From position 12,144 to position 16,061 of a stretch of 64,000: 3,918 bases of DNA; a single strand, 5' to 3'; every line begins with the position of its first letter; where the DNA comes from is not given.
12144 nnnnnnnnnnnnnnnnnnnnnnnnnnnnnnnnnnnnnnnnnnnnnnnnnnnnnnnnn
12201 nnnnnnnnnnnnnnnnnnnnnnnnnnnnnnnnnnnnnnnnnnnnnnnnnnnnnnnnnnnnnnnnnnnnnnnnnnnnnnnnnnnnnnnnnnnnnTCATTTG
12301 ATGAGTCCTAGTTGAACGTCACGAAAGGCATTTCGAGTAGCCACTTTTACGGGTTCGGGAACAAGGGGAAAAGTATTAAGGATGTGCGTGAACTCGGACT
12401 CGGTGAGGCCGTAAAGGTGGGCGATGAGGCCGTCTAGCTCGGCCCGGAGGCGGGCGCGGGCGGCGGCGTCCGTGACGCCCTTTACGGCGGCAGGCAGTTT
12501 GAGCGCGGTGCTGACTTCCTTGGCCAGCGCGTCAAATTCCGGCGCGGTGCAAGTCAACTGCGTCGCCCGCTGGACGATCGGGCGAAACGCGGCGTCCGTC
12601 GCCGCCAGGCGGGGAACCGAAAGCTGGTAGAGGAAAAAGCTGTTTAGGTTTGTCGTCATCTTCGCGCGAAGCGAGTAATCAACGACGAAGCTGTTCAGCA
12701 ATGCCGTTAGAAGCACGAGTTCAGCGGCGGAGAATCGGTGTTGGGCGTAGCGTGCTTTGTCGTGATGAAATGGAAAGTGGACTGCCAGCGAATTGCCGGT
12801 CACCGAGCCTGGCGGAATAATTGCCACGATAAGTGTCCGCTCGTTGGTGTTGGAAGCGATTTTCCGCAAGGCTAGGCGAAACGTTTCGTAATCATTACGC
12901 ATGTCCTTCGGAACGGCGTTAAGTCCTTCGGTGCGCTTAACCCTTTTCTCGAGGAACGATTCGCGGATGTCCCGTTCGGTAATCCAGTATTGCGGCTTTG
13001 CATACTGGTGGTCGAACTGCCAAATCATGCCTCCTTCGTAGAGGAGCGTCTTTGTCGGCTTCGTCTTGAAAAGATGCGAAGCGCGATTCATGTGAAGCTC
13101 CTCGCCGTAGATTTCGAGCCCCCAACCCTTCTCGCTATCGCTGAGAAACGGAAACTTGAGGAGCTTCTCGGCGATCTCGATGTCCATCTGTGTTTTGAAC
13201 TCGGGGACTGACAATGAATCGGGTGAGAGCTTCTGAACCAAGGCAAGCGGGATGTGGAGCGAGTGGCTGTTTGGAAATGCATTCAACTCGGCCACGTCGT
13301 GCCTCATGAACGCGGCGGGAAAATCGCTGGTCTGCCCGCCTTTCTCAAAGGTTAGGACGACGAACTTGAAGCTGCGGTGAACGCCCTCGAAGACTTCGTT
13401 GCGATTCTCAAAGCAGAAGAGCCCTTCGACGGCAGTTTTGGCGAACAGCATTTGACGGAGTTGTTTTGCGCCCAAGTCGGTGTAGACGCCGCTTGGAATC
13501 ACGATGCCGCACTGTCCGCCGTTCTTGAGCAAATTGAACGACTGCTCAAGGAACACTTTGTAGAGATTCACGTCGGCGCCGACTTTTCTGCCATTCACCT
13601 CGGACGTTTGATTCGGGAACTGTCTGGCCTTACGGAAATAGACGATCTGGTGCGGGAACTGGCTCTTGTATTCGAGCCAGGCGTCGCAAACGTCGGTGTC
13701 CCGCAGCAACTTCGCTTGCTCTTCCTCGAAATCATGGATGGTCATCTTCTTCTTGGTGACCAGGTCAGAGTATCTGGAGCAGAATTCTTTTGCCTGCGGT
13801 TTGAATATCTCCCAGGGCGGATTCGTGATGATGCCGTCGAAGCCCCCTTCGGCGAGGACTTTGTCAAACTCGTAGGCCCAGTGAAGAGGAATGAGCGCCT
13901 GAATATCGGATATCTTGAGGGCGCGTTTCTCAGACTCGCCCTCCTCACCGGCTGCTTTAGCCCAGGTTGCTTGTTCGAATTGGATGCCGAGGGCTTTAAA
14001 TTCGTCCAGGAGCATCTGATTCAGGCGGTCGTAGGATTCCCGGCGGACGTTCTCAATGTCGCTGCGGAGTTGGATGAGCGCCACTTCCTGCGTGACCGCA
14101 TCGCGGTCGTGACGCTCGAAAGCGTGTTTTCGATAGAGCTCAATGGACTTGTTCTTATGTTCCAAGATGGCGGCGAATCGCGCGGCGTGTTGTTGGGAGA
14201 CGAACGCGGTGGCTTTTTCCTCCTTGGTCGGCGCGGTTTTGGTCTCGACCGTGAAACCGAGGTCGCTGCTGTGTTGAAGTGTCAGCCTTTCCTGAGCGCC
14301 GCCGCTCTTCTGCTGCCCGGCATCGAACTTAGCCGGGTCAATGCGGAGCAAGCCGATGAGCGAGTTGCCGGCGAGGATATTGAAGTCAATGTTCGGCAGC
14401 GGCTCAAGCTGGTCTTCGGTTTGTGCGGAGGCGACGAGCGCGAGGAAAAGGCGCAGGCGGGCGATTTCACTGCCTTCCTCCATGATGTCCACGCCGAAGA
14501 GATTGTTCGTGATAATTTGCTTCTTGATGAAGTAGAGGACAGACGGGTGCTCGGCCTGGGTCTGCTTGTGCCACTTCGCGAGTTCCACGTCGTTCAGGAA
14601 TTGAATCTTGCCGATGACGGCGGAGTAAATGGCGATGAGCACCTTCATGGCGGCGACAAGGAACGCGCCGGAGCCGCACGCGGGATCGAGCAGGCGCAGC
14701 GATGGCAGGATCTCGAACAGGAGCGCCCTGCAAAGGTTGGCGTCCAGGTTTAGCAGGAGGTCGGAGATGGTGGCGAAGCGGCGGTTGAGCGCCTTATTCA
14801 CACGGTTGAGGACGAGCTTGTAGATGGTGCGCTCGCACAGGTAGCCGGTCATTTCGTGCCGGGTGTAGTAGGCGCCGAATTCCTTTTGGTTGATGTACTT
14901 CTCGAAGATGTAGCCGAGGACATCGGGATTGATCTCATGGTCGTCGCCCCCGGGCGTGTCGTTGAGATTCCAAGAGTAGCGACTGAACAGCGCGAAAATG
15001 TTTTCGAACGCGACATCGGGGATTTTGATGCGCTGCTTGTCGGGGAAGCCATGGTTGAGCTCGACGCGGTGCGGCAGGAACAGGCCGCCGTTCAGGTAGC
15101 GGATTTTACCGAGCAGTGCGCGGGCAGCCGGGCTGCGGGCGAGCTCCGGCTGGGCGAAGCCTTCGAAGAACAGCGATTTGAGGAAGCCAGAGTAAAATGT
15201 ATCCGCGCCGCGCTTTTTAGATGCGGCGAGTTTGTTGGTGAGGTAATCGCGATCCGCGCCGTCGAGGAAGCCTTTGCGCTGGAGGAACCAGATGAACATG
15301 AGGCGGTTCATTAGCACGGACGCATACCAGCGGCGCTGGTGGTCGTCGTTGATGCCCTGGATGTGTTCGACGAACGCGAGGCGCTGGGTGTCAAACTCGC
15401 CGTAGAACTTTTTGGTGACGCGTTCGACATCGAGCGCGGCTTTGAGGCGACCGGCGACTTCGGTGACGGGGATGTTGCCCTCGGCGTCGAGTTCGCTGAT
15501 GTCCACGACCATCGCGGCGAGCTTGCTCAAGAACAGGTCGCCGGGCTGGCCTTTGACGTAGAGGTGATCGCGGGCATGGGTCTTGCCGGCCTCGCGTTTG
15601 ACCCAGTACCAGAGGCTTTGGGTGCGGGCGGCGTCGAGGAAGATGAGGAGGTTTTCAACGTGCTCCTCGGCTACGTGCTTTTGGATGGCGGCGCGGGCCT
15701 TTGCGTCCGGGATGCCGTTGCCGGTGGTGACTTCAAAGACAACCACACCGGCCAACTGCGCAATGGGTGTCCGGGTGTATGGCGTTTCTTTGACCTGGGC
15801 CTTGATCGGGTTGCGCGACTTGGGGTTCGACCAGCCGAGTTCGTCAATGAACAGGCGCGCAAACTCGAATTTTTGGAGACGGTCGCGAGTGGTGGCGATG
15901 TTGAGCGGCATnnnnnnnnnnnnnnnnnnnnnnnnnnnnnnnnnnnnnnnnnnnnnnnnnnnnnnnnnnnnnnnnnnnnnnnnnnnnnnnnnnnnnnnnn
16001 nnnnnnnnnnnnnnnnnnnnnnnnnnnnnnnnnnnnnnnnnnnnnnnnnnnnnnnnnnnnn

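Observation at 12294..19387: PLD-SNF2 helicase fusion paired with a nuclease-less giant methyltransferase: a split Type ISP-like or DrmA/B-less DISARM-like core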

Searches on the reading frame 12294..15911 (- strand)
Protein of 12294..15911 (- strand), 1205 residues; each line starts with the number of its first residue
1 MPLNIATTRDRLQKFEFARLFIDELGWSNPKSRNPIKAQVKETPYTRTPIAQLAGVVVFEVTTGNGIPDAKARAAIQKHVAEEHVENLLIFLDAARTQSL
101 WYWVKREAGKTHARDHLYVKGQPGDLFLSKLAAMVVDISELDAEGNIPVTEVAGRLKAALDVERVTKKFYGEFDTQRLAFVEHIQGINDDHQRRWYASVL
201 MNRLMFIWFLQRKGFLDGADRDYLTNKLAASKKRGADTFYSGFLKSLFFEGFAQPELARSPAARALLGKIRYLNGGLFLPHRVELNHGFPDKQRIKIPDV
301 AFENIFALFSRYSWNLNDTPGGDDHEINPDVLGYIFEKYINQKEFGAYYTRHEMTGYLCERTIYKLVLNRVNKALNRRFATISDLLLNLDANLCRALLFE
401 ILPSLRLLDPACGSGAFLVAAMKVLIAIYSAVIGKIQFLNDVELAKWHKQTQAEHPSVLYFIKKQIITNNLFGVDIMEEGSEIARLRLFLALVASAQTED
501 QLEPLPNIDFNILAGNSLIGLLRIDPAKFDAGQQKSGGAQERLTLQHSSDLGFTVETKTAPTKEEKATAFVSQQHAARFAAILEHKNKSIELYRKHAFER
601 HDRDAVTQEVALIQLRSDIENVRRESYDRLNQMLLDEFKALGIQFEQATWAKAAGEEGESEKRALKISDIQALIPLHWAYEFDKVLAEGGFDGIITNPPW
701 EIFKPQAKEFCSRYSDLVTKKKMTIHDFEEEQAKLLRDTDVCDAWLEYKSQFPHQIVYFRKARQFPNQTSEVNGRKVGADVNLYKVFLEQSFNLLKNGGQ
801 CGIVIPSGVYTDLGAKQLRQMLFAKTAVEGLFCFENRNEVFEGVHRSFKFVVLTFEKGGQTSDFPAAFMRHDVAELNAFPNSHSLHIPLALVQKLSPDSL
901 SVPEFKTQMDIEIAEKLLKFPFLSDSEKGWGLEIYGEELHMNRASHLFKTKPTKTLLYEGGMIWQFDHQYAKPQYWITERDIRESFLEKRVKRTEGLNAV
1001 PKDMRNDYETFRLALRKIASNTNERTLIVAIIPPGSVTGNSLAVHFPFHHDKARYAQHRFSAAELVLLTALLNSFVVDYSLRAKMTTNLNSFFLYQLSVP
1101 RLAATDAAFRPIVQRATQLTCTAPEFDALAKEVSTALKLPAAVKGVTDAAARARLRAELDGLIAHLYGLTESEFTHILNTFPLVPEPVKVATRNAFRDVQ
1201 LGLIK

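Call 3: search_protein_families(library=pfam, proteins=[window:12294-15911:-], max_evalue=0.01)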
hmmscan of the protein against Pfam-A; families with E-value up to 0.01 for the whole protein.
window:12294-15911:- (1205 aa): 4 families
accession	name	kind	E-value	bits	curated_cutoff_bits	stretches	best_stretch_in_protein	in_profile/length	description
PF07669.17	Eco57I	-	1.2e-20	74.8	25.3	2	469-738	1-126/171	Eco57I restriction-modification methylase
PF20473.4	MmeI_Mtase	-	9.6e-10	38.5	27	1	401-493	17-87/259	MmeI, DNA-methyltransferase domain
PF02384.22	N6_Mtase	-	7.8e-06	25.9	20.4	0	407-427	50-70/311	N-6 DNA Methylase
PF01170.24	UPF0020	-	0.00044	20.4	22.3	0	391-452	14-74/197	RMKL-like, methyltransferase domain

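Call 4: search_protein_families(library=padloc, proteins=[window:12294-15911:-], max_evalue=0.01)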
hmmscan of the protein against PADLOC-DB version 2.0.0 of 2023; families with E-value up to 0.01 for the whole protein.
window:12294-15911:- (1205 aa): 65 families (the best 25 are shown)
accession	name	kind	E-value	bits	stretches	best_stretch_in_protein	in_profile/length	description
PDLC03628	REase_MTase_IIG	-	5.7e-117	390.2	3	1-384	1-376/1100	Type IIG restriction enzyme-methyltransferase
PDLC03613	REase_MTase_IIG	-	1.5e-47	160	1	689-1185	747-1237/1250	Type IIG restriction enzyme-methyltransferase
PDLC03612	REase_MTase_IIG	-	3.5e-42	142.7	1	325-738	428-857/1247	Type IIG restriction enzyme-methyltransferase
PDLC03622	REase_MTase_IIG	-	8.6e-39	130.7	2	773-915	955-1095/1524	Type IIG restriction enzyme-methyltransferase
PDLC03601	REase_MTase_IIG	-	1.4e-29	100.6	1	157-525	199-563/1110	Type IIG restriction enzyme-methyltransferase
PDLC03604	REase_MTase_IIG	-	1.5e-24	84.2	3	392-520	377-503/1011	Type IIG restriction enzyme-methyltransferase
PDLC02643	DrmMI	-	2.1e-22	76.9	1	404-717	601-895/1347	DrmMI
PDLC03596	REase_MTase_IIG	-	1e-20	71.4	2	397-524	534-645/1148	Type IIG restriction enzyme-methyltransferase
PDLC03365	MTase_II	-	1.4e-20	71.6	2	775-1092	205-488/578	Type II methyltransferase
PDLC03609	REase_MTase_IIG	-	1.5e-17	60.8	1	162-520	190-533/1066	Type IIG restriction enzyme-methyltransferase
PDLC03614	REase_MTase_IIG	-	2.3e-14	50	1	676-844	933-1093/1584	Type IIG restriction enzyme-methyltransferase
PDLC03598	REase_MTase_IIG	-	7.7e-14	48.5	1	183-492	183-436/912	Type IIG restriction enzyme-methyltransferase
PDLC03237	MTase_II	-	5.9e-13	45.6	1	691-1087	222-560/1036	Type II methyltransferase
PDLC02638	DrmMI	-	1.3e-12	44.7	1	404-718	599-899/935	DrmMI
PDLC03629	REase_MTase_IIG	-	1.8e-11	40.6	1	402-521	433-536/1182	Type IIG restriction enzyme-methyltransferase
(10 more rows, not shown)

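Call 6: search_protein_families(library=ncbifam, proteins=[window:12294-15911:-], max_evalue=0.001)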
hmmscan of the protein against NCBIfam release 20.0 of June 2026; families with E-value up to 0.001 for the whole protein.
window:12294-15911:- (1205 aa): 6 families
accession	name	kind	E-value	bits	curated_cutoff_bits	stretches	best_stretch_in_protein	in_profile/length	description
TIGR02987.1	met_A_Alw26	exception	6e-31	107.8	353.5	1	634-1088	82-440/523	Alw26I/Eco31I/Esp3I family type II restriction adenine-specific DNA-methyltransferase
NF033452.1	BREX_1_MTaseX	exception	4.1e-13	48.1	500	1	404-701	314-518/1210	BREX-1 system adenine-specific DNA-methyltransferase PglX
NF047738.1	antiphage_MADS2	equivalog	1e-08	34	720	1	774-828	484-538/654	methylation-associated defense system DNA methyltransferase MAD2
NF033455.1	BREX_6_MTaseX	exception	1.8e-08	32.4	900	1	403-491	328-399/1319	BREX-6 system adenine-specific DNA-methyltransferase PglX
NF033454.1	BREX_5_MTaseX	exception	5.1e-07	27.6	900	1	403-509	301-386/1404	BREX-5 system adenine-specific DNA-methyltransferase PglX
NF033451.1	BREX_2_MTaseX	equivalog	4.8e-06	24.6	400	1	396-526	216-323/1185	BREX-2 system adenine-specific DNA-methyltransferase PglX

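Call 16: search_solved_structures(query=window:12294-15911:-, max_evalue=0.01)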
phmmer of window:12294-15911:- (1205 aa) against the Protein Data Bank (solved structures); distinct sequences matched with E-value up to 0.01: 1.
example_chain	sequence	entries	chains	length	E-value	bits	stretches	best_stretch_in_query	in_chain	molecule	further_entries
8w0p_A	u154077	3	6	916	0.0026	18.6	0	776-831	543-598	RM.BsaXI | site-specific DNA-methyltransferase (adenine-specific)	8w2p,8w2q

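Call 18: find_homologous_proteins(query=window:12294-15911:-, max_evalue=1e-10)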
Query window:12294-15911:- (1205 aa): 7993 proteins with E <= 1e-10 among 8000 candidates; the best 120 are listed.
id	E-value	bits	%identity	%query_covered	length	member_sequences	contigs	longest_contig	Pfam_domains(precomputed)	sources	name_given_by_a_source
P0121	0.0e+0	2752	100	100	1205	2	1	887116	PF02384.23,PF07669.18,PF20473.5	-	-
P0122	0.0e+0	2421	86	100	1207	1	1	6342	PF02384.23,PF07669.18,PF20473.5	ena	-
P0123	0.0e+0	2353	85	100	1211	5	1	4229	PF02384.23,PF07669.18,PF20473.5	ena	-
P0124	0.0e+0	2099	76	99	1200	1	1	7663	PF02384.23,PF07669.18,PF20473.5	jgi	jgi:hypothetical protein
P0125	0.0e+0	2027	74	100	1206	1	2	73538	PF02384.23,PF07669.18,PF20473.5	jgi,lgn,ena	-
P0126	0.0e+0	1993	74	100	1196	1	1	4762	PF02384.23,PF07669.18,PF20473.5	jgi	jgi:hypothetical protein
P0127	0.0e+0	1983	72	100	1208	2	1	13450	PF02384.23,PF07669.18,PF20473.5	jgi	-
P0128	0.0e+0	1963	73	100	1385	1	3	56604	PF07669.18,PF04326.20,PF20473.5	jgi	jgi:hypothetical protein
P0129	0.0e+0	1960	73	99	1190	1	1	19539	PF02384.23,PF07669.18,PF20473.5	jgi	-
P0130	0.0e+0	1944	73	100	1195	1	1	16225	PF02384.23,PF07669.18,PF20473.5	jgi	jgi:hypothetical protein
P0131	0.0e+0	1933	72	100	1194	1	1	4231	PF02384.23,PF07669.18,PF20473.5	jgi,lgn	-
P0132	0.0e+0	1917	71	100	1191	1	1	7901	PF07669.18,PF20473.5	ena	-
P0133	0.0e+0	1911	71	100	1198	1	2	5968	PF07669.18,PF20473.5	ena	-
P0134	0.0e+0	1879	68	100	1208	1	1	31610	PF02384.23,PF07669.18,PF20473.5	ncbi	-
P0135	0.0e+0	1877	71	99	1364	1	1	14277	PF02384.23,PF07669.18,PF20473.5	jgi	jgi:hypothetical protein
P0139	0.0e+0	1839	68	100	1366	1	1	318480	PF25120.2,PF02384.23,PF07669.18,PF04326.20,PF20473.5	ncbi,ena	-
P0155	0.0e+0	1608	62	100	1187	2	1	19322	PF25120.2,PF02384.23,PF07669.18,PF20473.5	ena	-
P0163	0.0e+0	1530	59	100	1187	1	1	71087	PF25120.2,PF02384.23,PF07669.18,PF20473.5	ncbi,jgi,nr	ncbi:MAG: hypothetical protein RBT64_00655 [Trichloromonas sp.]|jgi:hypothetical protein|nr:hypothet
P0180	0.0e+0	1498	59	99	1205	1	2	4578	PF02384.23,PF07669.18,PF20473.5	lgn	-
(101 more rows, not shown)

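Call 30: search_protein_families(library=pfam, proteins=[P0139, P0155, P0163], max_evalue=0.1)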
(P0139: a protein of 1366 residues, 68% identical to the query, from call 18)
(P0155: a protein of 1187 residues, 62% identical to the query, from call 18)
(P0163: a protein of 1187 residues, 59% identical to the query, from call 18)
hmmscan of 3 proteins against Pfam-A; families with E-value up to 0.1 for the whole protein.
P0139 (1366 aa): 6 families
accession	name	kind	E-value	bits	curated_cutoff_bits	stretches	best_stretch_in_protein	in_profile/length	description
PF07669.17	Eco57I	-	1e-21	78.2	25.3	2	473-742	2-126/171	Eco57I restriction-modification methylase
PF04326.19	SLFN_AlbA_2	-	2.5e-16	60.7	25.3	1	1216-1352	1-117/118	Schlafen, AlbA_2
PF20473.4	MmeI_Mtase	-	8.6e-11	41.9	27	1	400-502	13-93/259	MmeI, DNA-methyltransferase domain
PF25120.1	DUF7814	-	3.9e-07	30.4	27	1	249-346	122-213/228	Domain of unknown function (DUF7814)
PF02384.22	N6_Mtase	-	2.4e-06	27.5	20.4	1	400-498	40-104/311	N-6 DNA Methylase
PF01170.24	UPF0020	-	3e-05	24.3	22.3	1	403-499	25-104/197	RMKL-like, methyltransferase domain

P0155 (1187 aa): 6 families
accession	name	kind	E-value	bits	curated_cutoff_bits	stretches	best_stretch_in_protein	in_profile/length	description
PF07669.17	Eco57I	-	8.2e-22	78.5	25.3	2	465-709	2-100/171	Eco57I restriction-modification methylase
PF20473.4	MmeI_Mtase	-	4.4e-11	42.9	27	1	393-490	14-89/259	MmeI, DNA-methyltransferase domain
PF25120.1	DUF7814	-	1e-05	25.8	27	1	243-340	121-212/228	Domain of unknown function (DUF7814)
PF02384.22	N6_Mtase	-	1.8e-05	24.7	20.4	0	399-485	47-99/311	N-6 DNA Methylase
PF01170.24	UPF0020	-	4.9e-05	23.5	22.3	1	395-496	25-109/197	RMKL-like, methyltransferase domain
PF18122.6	APC1_C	-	0.05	14.1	22.9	0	922-981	72-131/164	Anaphase-promoting complex sub unit 1 C-terminal domain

P0163 (1187 aa): 6 families
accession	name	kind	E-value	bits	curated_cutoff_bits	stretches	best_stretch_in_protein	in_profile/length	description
PF07669.17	Eco57I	-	5.7e-23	82.3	25.3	2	474-708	2-93/171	Eco57I restriction-modification methylase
PF20473.4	MmeI_Mtase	-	4.2e-11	43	27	1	402-503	14-93/259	MmeI, DNA-methyltransferase domain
PF02384.22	N6_Mtase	-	1.1e-06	28.6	20.4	1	406-545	45-138/311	N-6 DNA Methylase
PF25120.1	DUF7814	-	1.2e-05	25.6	27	1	247-335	122-205/228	Domain of unknown function (DUF7814)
PF01170.24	UPF0020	-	6.1e-05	23.2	22.3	1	406-494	27-98/197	RMKL-like, methyltransferase domain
PF11268.13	DUF3071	-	0.0022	18.6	26.9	1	589-656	92-147/168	Protein of unknown function (DUF3071)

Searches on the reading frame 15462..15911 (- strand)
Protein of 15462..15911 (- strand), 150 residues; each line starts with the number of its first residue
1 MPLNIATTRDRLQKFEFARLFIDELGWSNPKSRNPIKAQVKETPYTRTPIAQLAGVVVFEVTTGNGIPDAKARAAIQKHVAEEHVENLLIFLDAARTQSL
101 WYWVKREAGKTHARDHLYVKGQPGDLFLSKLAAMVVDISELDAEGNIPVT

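Call 69: search_protein_families(library=pfam, proteins=[window:15462-15911:-], max_evalue=10)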
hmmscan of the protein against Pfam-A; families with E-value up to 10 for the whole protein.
window:15462-15911:- (150 aa): 0 families

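Call 71: search_solved_structures(query=A5, max_evalue=10)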
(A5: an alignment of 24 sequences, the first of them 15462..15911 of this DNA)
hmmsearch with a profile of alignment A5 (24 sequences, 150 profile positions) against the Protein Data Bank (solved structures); distinct sequences matched with E-value up to 10: 4.
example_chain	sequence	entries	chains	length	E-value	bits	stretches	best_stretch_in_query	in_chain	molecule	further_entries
8vur_H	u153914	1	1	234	0.012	18.6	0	98-125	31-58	003-102 Heavy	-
1rtw_A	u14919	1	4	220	0.32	13.9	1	90-143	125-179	transcriptional activator, putative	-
2yzt_A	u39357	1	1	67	0.96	12.4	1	115-144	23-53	Putative uncharacterized protein TTHA1756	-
2y9m_B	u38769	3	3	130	1.6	11.7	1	69-119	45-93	PEROXISOME ASSEMBLY PROTEIN 22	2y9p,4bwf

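Call 80: search_protein_representatives(protein=window:15462-15911:-)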
Query: 150 residues. Proteins with E-value up to 0.001 (for the whole library): 668; up to 1e-10: 326; up to 1e-30: 33. The best 150 are listed.
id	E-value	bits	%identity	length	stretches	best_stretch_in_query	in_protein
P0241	1.4e-65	236.0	74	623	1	1-149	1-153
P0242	1.7e-58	213.0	67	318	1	1-150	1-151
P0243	9.3e-49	181.5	88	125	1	1-97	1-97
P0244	1.1e-45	171.5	54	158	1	3-148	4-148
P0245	2.6e-43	163.8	58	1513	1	3-149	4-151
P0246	3.8e-43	163.3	54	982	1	1-146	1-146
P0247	8.0e-43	162.2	56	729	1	3-150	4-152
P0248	8.2e-43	162.2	51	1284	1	3-149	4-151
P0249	9.9e-42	158.7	55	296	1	3-150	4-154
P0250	5.8e-41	156.2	54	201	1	1-144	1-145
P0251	9.0e-41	155.6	48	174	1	4-148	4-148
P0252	1.1e-40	155.3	60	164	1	1-146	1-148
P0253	3.3e-40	153.7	53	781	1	7-150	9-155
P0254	2.2e-39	151.0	58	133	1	3-131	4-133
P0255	2.2e-39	151.0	49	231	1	3-149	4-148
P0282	4.9e-28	114.3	42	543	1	4-149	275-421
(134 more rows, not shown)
